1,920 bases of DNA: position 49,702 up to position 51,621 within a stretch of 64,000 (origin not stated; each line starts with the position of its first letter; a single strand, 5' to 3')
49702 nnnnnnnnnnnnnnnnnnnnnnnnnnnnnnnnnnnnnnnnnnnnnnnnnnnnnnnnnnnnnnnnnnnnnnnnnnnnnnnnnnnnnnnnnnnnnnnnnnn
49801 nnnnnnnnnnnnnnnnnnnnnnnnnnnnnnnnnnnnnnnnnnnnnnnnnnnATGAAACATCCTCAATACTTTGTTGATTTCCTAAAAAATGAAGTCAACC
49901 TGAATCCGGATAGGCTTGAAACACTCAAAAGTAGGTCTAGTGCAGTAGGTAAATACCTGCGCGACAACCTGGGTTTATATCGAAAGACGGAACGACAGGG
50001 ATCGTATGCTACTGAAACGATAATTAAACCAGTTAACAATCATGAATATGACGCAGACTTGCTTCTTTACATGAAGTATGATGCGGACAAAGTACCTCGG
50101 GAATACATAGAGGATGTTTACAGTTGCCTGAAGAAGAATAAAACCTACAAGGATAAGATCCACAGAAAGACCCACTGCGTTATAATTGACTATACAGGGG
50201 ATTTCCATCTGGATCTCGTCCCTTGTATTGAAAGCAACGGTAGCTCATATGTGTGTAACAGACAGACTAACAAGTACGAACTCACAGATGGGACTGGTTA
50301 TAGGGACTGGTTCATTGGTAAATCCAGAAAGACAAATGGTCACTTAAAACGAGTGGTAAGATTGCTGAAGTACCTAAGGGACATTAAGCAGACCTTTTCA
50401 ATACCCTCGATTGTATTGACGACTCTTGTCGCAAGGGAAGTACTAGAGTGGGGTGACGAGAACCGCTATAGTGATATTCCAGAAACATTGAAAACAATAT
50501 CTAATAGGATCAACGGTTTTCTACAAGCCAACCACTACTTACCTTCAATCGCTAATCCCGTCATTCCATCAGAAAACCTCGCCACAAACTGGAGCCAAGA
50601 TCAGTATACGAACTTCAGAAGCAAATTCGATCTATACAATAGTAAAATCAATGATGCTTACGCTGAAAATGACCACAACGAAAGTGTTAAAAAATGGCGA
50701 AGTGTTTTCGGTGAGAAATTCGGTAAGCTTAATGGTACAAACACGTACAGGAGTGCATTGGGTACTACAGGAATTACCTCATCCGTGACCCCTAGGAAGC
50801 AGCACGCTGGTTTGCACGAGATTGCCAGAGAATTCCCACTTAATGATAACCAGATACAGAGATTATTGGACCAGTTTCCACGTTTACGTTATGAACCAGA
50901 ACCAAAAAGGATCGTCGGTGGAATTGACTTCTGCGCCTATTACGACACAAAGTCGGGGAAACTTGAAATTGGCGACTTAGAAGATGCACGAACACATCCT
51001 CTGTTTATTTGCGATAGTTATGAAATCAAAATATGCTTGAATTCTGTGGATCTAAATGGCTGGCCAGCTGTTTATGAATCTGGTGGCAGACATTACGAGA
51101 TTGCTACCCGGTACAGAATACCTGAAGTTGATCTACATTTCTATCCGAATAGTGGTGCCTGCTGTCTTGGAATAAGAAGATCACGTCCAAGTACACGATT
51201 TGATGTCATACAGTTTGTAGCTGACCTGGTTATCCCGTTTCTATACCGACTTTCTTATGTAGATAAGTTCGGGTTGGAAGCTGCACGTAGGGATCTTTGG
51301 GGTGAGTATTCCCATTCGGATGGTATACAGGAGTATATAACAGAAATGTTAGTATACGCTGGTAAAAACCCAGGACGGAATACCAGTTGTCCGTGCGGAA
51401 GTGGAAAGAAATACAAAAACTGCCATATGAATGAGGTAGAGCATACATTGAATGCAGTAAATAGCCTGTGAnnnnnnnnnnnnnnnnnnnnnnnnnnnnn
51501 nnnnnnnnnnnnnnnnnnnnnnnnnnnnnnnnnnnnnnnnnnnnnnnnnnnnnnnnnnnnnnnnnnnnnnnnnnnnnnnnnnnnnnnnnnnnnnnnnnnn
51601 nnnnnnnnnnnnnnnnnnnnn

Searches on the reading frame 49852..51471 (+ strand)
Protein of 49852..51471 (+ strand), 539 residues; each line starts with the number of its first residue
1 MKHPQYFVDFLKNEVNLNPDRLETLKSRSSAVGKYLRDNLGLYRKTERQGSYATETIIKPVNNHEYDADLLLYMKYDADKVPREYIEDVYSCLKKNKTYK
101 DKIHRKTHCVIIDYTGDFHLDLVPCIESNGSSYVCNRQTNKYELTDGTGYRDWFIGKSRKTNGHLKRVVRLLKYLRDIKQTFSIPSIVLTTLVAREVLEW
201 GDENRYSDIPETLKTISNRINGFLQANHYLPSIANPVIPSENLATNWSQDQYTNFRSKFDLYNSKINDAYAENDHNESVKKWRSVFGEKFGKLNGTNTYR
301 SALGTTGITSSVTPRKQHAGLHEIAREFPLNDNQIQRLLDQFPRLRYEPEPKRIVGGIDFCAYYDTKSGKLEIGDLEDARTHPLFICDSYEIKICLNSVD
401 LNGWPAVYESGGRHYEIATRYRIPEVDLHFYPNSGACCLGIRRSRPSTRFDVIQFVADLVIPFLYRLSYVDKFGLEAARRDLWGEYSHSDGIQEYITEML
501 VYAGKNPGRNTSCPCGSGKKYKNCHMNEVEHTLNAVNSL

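Call 3: search_protein_families(library=pfam, proteins=[window:49852-51471:+], max_evalue=1)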
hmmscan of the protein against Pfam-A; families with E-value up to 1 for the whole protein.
window:49852-51471:+ (539 aa): 4 families
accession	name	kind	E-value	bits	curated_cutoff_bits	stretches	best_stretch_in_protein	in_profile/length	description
PF18144.7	SMODS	-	1.1e-29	104.2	26.5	1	1-155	1-161/164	Second Messenger Oligonucleotide or Dinucleotide Synthetase domain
PF21654.3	DncV-like_NTFase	-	7.7e-11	43.2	24.9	1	47-122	4-87/90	Cyclic GMP-AMP synthase DncV-like, nucleotidyltransferase domain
PF02810.21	SEC-C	-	2e-08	34.4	20.4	1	509-526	1-18/19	SEC-C motif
PF21713.2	DncV_C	-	0.00029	21.2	28.4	1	163-289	2-125/135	Cyclic GMP-AMP synthase, C-terminal domain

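Call 5: search_protein_families(library=ncbifam, proteins=[window:49852-51471:+], max_evalue=1)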
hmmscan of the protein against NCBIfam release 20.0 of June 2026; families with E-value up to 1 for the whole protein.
window:49852-51471:+ (539 aa): 10 families
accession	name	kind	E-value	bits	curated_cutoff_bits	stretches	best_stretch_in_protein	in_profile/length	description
NF041078.1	cGAS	equivalog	1e-25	90.6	150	2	139-290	195-338/339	CBASS cGAMP synthase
NF041116.1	CBASS_cyclase_a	equivalog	2e-23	83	200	1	9-290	6-317/317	CBASS oligonucleotide cyclase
NF041117.1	CBASS_cyclase_b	equivalog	6.1e-16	58.8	200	1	12-287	5-275/275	CBASS oligonucleotide cyclase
NF004088.0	PRK05590.1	equivalog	7.8e-08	32.8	140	1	492-526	130-164/166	hypothetical protein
NF007704.0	PRK10396.1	equivalog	2e-06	27.9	149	1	492-526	186-220/221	hypothetical protein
TIGR04102.1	SWIM_PBPRA1643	hypoth_equivalog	8.1e-06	26.2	68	1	503-524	85-106/108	PBPRA1643 family SWIM/SEC-C metal-binding motif protein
NF002449.0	PRK01617.1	equivalog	4.8e-05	23.8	141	1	506-524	133-151/154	hypothetical protein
NF002592.0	PRK02250.1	equivalog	0.00094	19.3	158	1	505-524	146-165/167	hypothetical protein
NF001213.0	PRK00183.1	equivalog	0.0033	17.5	158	1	506-526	133-153/157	hypothetical protein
NF008970.0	PRK12318.1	equivalog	0.011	15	267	1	508-529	2-23/291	methionyl aminopeptidase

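Call 6: search_protein_families(library=padloc, proteins=[window:49852-51471:+], max_evalue=1)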
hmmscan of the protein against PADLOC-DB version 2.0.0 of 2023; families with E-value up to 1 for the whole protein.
window:49852-51471:+ (539 aa): 52 families (the best 25 are shown)
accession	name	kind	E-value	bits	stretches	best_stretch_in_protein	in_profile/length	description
PDLC00793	Cyclase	-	1.7e-115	384.8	1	1-312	1-319/462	oligonucleotide-cyclase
PDLC00787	Cyclase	-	1.6e-102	341.2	1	1-320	1-333/333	oligonucleotide-cyclase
PDLC00798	Cyclase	-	1.4e-57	193.7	1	1-292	1-297/344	oligonucleotide-cyclase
PDLC00774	Cyclase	-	6.9e-39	131.9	1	5-301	6-296/316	oligonucleotide-cyclase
PDLC00780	Cyclase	-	7.6e-39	131.9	2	11-159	16-184/388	oligonucleotide-cyclase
PDLC00815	Cyclase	-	1.7e-35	120.9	2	13-162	21-179/393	oligonucleotide-cyclase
PDLC00822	Cyclase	-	4.5e-34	116.4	2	133-310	185-361/375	oligonucleotide-cyclase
PDLC00773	Cyclase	-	1.1e-32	111.9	1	48-312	50-317/334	oligonucleotide-cyclase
PDLC00816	Cyclase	-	1.4e-31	107.9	2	13-160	23-180/542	oligonucleotide-cyclase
PDLC00795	Cyclase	-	5.9e-29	99.2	1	5-298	6-324/340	oligonucleotide-cyclase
PDLC00824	Cyclase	-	7.5e-25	85.7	1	11-294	18-316/466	oligonucleotide-cyclase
PDLC00823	Cyclase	-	3.1e-23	80.8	1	11-291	12-282/285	oligonucleotide-cyclase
PDLC00770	Cyclase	-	3.2e-23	80.3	2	164-302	227-361/509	oligonucleotide-cyclase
PDLC00872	E2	-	2.4e-21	74.2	1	332-531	5-192/216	E2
PDLC00778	Cyclase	-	2.9e-21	73.8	1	41-294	50-306/455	oligonucleotide-cyclase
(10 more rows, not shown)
